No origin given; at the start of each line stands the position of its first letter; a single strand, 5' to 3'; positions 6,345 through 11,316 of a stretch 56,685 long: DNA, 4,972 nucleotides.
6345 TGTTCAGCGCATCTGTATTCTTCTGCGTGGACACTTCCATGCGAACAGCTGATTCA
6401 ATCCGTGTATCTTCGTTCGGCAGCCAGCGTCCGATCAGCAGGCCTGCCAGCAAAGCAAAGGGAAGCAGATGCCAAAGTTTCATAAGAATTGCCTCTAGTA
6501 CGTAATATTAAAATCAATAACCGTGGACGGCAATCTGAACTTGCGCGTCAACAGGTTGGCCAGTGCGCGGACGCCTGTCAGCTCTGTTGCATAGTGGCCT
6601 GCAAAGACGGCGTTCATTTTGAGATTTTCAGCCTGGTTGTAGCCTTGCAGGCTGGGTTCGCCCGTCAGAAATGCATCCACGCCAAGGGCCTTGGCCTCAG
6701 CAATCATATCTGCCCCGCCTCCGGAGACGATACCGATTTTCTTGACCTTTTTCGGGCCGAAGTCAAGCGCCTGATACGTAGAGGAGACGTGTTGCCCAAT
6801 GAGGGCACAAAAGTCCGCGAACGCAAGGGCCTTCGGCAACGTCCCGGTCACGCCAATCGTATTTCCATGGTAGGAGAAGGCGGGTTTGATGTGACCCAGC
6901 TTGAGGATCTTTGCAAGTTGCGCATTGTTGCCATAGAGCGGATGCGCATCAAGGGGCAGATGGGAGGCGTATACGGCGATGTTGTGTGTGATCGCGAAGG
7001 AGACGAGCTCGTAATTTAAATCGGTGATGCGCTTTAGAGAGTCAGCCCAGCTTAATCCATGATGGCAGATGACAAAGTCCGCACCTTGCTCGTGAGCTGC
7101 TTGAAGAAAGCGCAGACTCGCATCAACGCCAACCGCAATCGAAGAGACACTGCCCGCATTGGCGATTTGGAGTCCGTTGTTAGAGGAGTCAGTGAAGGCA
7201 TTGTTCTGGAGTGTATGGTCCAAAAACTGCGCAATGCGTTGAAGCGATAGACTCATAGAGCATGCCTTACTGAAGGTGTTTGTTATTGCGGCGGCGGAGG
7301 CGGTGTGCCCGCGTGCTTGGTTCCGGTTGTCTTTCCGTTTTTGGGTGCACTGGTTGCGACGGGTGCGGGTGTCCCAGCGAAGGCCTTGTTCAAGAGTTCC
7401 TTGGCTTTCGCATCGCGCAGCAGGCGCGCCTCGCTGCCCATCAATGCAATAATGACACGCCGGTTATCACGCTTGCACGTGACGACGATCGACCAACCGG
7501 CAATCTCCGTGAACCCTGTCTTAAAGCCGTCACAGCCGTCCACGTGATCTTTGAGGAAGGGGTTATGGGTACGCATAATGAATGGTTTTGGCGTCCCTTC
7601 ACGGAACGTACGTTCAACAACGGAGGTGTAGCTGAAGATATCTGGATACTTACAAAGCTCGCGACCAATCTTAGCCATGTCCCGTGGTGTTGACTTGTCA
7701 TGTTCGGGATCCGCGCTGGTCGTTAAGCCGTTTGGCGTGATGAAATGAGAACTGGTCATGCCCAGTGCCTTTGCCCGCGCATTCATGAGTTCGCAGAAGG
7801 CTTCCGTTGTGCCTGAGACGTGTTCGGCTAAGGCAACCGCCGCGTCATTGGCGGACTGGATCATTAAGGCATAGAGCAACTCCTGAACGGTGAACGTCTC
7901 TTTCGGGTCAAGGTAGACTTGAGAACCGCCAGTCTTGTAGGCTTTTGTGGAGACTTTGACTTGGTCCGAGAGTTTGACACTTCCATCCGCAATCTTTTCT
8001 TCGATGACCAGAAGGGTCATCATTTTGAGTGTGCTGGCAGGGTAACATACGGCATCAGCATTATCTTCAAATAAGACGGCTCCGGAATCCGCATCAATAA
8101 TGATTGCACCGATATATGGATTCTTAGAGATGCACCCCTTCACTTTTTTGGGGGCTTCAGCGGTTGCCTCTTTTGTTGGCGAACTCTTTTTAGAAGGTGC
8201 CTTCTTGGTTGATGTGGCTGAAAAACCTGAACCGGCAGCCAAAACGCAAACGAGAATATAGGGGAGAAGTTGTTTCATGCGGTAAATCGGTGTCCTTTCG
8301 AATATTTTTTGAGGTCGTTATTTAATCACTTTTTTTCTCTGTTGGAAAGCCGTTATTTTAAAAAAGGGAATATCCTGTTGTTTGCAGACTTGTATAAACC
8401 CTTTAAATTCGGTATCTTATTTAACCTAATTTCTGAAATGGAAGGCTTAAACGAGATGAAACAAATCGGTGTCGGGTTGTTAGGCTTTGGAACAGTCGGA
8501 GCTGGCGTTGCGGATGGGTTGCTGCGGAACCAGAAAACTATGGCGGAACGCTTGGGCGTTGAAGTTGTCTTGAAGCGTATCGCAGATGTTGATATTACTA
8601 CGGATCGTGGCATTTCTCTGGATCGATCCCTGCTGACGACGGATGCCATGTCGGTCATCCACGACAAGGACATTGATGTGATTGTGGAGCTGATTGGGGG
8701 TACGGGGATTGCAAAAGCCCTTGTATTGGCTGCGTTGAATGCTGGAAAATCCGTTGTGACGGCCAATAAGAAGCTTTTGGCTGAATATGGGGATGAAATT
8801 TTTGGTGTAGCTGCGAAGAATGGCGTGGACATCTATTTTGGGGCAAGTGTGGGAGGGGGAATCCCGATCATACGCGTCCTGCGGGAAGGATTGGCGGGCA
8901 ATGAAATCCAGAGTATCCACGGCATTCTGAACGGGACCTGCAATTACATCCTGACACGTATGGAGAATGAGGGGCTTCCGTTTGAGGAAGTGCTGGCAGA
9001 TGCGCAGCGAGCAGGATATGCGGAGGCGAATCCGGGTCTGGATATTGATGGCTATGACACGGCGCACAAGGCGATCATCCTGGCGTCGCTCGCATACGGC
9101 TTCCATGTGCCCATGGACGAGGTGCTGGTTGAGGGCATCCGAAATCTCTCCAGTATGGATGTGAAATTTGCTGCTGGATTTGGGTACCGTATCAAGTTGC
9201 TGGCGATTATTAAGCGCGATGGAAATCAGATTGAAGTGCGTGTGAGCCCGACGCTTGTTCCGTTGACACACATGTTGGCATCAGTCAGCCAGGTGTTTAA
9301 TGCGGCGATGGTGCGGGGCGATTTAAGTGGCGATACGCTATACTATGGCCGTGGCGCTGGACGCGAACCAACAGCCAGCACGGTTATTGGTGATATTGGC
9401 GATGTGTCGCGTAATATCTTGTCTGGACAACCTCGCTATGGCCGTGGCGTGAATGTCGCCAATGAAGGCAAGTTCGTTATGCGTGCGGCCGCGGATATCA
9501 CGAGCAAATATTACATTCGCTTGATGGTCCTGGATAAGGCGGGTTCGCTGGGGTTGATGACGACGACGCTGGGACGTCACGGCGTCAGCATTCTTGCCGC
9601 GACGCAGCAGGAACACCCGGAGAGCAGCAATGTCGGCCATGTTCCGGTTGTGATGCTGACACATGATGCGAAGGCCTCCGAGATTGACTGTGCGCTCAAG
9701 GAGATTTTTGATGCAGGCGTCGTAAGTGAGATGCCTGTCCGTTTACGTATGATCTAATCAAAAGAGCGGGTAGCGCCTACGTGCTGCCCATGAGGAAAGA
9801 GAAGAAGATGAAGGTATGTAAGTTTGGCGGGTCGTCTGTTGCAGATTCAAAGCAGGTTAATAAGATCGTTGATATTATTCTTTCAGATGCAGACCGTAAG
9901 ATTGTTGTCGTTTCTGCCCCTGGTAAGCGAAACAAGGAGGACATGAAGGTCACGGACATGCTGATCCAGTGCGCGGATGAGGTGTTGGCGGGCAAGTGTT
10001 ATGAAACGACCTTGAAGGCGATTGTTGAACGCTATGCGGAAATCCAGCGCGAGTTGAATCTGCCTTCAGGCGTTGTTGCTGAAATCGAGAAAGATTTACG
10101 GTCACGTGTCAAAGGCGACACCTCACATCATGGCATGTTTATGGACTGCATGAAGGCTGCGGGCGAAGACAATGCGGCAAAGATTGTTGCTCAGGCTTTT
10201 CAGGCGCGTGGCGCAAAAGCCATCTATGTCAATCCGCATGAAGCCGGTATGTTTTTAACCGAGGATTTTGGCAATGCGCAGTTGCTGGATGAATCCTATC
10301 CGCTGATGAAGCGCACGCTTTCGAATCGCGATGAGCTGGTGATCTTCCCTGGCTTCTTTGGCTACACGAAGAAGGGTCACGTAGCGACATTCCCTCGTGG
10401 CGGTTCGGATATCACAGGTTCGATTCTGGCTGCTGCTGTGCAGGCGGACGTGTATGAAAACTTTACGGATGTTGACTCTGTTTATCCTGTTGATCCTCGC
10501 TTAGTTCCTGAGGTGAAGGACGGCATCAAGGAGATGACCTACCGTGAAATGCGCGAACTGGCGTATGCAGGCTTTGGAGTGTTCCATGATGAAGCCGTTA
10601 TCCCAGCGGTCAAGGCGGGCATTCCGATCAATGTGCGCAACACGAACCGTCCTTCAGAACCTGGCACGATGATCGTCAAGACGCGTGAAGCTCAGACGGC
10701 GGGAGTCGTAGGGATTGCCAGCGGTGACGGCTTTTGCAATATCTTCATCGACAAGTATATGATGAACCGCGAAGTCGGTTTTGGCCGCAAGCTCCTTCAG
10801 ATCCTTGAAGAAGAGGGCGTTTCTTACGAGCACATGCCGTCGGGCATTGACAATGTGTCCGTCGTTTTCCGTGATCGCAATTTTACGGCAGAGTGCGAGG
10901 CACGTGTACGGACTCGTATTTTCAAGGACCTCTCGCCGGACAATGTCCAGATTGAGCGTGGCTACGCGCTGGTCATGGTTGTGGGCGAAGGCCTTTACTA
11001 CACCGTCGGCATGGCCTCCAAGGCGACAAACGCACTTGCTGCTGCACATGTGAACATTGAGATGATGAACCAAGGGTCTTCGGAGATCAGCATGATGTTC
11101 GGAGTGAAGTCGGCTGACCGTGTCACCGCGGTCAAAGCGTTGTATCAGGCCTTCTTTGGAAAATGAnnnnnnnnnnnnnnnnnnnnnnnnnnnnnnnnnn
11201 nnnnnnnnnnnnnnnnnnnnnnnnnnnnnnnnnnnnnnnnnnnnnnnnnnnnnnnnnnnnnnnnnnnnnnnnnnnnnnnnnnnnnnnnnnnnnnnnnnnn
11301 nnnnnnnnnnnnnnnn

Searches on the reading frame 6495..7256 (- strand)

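Call 58: search_protein_families(library=pfam, proteins=[window:6495-7256:-], max_evalue=0.001)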
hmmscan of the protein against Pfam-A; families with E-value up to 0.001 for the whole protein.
window:6495-7256:- (253 aa): 1 family
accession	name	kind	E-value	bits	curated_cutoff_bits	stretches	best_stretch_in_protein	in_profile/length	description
PF01784.24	DUF34_NIF3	-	5.1e-60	203.7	23.4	1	5-244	3-247/256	Duf34/NIF3 (NGG1p interacting factor 3)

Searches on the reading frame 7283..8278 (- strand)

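Call 58: search_protein_families(library=pfam, proteins=[window:7283-8278:-], max_evalue=0.001)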
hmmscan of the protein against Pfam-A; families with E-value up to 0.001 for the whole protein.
window:7283-8278:- (331 aa): 2 families
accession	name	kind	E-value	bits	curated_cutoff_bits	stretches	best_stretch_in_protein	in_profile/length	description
PF00768.25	Peptidase_S11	-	1.1e-58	198.9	27.6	1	58-282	15-237/239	D-alanyl-D-alanine carboxypeptidase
PF13354.11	Beta-lactamase2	-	4.6e-16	59.3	22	1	60-208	4-146/214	Beta-lactamase enzyme family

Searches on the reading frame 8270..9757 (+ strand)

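Call 58: search_protein_families(library=pfam, proteins=[window:8270-9757:+], max_evalue=0.001)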
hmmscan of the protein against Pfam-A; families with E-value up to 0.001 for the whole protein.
window:8270-9757:+ (495 aa): 3 families
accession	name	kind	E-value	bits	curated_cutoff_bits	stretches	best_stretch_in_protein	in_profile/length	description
PF00742.24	Homoserine_dh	-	5e-64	215.7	22.9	1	199-376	1-172/173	Homoserine dehydrogenase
PF03447.22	NAD_binding_3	-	8.2e-20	72.1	24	1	72-190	1-115/116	Homoserine dehydrogenase, NAD binding domain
PF01842.31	ACT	-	1.3e-05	25.3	27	1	414-478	1-63/66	ACT domain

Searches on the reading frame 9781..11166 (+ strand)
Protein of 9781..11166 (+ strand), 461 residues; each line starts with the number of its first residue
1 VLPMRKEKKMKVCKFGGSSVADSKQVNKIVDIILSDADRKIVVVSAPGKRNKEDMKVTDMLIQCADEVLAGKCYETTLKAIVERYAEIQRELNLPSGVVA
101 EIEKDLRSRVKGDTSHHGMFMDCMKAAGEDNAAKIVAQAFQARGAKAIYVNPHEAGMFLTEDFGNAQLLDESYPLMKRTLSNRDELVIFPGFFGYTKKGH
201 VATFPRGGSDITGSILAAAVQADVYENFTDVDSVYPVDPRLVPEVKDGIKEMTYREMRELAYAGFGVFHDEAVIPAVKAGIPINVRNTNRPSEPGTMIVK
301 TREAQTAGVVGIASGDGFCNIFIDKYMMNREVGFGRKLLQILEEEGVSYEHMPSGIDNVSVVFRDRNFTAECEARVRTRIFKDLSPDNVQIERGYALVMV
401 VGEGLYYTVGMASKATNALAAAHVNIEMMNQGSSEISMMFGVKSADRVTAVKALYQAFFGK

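Call 58: search_protein_families(library=pfam, proteins=[window:9781-11166:+], max_evalue=0.001)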
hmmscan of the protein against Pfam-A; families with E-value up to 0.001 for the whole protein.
window:9781-11166:+ (461 aa): 4 families
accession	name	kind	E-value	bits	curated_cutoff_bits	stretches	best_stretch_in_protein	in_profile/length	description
PF00696.33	AA_kinase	-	9e-35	120.9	24.9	1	9-287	1-234/234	Amino acid kinase family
PF22468.2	ACT_9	-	6.9e-21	74.2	27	1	398-458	1-61/61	ACT domain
PF13840.12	ACT_7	-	2.7e-08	34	27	1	391-455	2-64/65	ACT domain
PF01842.31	ACT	-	2.5e-06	27.6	27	1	409-446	11-50/66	ACT domain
